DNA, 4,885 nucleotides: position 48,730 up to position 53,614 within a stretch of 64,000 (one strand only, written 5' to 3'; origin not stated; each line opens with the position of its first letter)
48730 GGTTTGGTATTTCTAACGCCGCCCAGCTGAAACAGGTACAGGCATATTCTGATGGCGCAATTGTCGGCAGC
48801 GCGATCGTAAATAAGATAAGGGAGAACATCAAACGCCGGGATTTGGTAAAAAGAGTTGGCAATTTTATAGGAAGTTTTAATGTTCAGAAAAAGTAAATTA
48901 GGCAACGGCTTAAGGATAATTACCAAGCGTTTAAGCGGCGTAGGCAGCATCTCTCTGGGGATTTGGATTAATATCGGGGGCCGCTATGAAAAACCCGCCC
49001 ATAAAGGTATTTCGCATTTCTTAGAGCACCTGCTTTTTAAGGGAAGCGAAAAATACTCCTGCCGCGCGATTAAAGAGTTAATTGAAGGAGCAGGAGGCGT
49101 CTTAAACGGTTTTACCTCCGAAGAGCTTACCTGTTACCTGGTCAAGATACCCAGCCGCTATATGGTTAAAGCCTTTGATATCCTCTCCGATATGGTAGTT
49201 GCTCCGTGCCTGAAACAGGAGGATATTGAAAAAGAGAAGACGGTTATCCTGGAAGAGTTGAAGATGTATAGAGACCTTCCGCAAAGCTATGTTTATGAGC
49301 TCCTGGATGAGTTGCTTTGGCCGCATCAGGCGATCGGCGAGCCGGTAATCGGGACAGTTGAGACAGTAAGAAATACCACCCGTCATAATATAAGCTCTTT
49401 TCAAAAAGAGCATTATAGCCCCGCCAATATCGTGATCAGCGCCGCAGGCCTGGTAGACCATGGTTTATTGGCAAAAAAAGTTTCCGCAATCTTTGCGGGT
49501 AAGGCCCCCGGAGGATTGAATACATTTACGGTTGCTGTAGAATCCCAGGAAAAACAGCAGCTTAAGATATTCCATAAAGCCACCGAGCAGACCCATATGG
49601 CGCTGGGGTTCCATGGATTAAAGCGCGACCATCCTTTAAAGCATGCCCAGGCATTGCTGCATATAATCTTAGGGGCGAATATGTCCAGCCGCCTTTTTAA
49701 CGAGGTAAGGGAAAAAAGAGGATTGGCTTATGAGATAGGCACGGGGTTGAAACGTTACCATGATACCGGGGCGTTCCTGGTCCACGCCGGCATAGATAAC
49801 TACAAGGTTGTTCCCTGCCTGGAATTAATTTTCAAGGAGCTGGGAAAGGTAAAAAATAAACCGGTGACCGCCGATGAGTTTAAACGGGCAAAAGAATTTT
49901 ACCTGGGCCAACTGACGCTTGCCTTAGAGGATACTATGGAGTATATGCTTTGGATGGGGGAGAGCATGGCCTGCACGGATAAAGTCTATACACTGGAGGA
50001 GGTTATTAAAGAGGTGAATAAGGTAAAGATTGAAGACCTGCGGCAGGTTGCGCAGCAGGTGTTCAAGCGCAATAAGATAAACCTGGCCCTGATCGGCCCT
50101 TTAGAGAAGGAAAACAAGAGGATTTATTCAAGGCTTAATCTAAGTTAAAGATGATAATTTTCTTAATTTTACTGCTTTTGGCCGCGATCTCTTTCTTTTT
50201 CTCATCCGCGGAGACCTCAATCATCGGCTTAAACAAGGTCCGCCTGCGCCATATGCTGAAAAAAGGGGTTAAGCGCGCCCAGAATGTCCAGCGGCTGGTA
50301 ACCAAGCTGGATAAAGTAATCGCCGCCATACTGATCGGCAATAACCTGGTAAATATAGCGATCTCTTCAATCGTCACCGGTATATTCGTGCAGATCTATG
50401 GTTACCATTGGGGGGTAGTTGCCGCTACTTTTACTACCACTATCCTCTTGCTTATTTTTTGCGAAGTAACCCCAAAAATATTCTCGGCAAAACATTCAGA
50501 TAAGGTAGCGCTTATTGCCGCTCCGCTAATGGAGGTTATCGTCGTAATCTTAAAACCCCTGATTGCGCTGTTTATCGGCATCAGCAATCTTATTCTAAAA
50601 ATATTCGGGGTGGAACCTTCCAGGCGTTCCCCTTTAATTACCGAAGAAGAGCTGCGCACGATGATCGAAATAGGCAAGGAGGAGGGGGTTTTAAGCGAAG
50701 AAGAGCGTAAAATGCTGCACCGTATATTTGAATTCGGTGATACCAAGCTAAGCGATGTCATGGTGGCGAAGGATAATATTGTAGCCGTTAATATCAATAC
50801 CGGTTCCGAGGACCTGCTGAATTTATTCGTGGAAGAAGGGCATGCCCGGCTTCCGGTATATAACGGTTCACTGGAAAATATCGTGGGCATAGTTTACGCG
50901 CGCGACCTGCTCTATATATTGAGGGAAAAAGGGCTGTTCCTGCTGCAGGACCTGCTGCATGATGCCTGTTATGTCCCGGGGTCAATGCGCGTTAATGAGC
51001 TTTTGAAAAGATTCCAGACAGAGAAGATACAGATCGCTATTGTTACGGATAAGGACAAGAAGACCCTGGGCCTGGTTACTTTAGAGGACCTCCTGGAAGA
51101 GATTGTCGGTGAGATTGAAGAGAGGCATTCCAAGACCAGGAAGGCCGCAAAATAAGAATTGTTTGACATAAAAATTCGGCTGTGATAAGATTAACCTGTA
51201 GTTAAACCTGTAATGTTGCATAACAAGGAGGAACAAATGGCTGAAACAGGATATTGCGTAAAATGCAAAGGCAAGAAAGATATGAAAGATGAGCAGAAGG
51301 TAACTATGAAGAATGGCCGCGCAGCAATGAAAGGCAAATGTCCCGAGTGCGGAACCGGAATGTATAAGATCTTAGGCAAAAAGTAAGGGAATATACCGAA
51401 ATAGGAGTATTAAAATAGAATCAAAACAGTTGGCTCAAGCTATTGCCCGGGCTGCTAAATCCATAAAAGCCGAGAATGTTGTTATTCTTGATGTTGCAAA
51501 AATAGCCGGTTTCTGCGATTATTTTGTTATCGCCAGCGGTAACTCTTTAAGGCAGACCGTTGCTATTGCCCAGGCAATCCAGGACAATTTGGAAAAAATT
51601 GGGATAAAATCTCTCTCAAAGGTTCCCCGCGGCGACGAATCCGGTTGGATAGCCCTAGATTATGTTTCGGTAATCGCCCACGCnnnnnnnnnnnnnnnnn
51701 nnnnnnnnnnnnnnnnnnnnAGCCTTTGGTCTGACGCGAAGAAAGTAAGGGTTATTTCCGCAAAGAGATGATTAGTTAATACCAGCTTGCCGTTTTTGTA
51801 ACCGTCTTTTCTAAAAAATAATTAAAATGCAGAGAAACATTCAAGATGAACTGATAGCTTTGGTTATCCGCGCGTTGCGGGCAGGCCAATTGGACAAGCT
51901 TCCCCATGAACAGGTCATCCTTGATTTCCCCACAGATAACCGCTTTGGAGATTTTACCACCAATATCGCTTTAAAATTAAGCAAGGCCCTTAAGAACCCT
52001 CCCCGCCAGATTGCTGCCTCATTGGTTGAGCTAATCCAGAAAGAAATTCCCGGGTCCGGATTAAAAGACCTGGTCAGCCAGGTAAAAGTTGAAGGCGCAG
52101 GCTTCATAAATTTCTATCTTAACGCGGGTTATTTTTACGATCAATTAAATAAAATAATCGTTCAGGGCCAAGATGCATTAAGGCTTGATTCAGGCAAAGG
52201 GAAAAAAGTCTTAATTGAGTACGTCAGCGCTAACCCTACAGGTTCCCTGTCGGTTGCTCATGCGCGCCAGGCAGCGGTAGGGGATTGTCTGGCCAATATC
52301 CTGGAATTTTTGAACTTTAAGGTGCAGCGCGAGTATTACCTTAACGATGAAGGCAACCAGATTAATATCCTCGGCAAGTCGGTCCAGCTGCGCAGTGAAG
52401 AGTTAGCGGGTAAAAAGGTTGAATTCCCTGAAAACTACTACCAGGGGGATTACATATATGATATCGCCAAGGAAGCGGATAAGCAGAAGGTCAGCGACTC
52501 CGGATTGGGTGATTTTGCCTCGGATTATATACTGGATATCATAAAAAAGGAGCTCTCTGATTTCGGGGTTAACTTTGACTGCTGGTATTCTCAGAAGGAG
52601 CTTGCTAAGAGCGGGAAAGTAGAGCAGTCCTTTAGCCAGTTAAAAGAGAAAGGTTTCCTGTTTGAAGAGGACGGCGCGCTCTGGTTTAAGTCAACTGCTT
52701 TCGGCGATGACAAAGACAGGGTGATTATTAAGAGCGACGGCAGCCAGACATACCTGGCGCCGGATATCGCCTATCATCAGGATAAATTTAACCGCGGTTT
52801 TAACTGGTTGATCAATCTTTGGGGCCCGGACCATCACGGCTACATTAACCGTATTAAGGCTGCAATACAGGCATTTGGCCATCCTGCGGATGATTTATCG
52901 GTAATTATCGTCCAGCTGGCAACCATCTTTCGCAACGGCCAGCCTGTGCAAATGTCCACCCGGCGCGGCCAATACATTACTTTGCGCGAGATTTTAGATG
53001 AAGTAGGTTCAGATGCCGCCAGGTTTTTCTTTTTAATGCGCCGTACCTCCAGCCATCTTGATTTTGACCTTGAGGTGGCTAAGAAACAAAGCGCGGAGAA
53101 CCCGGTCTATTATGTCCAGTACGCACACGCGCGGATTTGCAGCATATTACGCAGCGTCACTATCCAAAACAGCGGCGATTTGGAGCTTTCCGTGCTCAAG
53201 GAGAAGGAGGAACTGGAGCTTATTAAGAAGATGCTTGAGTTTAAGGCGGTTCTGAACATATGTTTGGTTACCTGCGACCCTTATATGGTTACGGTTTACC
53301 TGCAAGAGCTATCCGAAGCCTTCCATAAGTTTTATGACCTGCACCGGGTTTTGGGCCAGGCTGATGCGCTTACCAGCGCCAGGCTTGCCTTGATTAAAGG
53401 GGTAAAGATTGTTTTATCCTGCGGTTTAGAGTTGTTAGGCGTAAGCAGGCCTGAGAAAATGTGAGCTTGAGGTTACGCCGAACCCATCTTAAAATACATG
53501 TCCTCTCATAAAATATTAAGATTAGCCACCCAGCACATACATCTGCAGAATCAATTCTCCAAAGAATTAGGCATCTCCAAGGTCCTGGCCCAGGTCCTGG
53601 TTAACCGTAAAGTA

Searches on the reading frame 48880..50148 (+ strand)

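Call 20: search_protein_families(library=pfam, proteins=[window:48880-50148:+], max_evalue=0.00001)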
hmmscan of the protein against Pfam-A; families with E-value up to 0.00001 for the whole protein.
window:48880-50148:+ (422 aa): 2 families
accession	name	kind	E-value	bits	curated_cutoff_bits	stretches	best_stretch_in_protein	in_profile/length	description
PF05193.26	Peptidase_M16_C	-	2.8e-35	122.3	23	1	167-339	3-179/181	Peptidase M16 inactive domain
PF00675.25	Peptidase_M16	-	4.5e-33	114.7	22.3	1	22-159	11-148/149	Insulinase (Peptidase family M16)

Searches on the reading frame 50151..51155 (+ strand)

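Call 20: search_protein_families(library=pfam, proteins=[window:50151-51155:+], max_evalue=0.00001)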
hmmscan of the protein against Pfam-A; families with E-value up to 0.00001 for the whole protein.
window:50151-51155:+ (334 aa): 2 families
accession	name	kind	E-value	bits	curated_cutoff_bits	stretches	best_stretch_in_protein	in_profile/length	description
PF01595.25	CNNM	-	1e-53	182.1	28.4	1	5-185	1-181/181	Cyclin M transmembrane N-terminal domain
PF00571.33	CBS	-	8.3e-16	58.5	24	2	202-258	3-56/57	CBS domain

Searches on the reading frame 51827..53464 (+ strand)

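Call 20: search_protein_families(library=pfam, proteins=[window:51827-53464:+], max_evalue=0.00001)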
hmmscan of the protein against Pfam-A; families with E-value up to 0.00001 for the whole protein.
window:51827-53464:+ (545 aa): 4 families
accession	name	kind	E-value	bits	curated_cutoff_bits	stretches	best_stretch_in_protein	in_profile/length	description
PF05746.21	DALR_1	-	1.2e-30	106.5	22.3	1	430-545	1-117/117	DALR anticodon binding domain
PF00750.26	tRNA-synt_1d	-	4.7e-25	88.7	23.3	1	107-395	2-300/349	tRNA synthetases class I (R), catalytic domain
PF03485.21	Arg_tRNA_synt_N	-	1.7e-17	64.2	21.5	1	8-98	10-85/85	Arginyl tRNA synthetase N terminal domain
PF09334.17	tRNA-synt_1g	-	2.7e-06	26.9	20.1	0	374-422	326-373/391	tRNA synthetases class I (M)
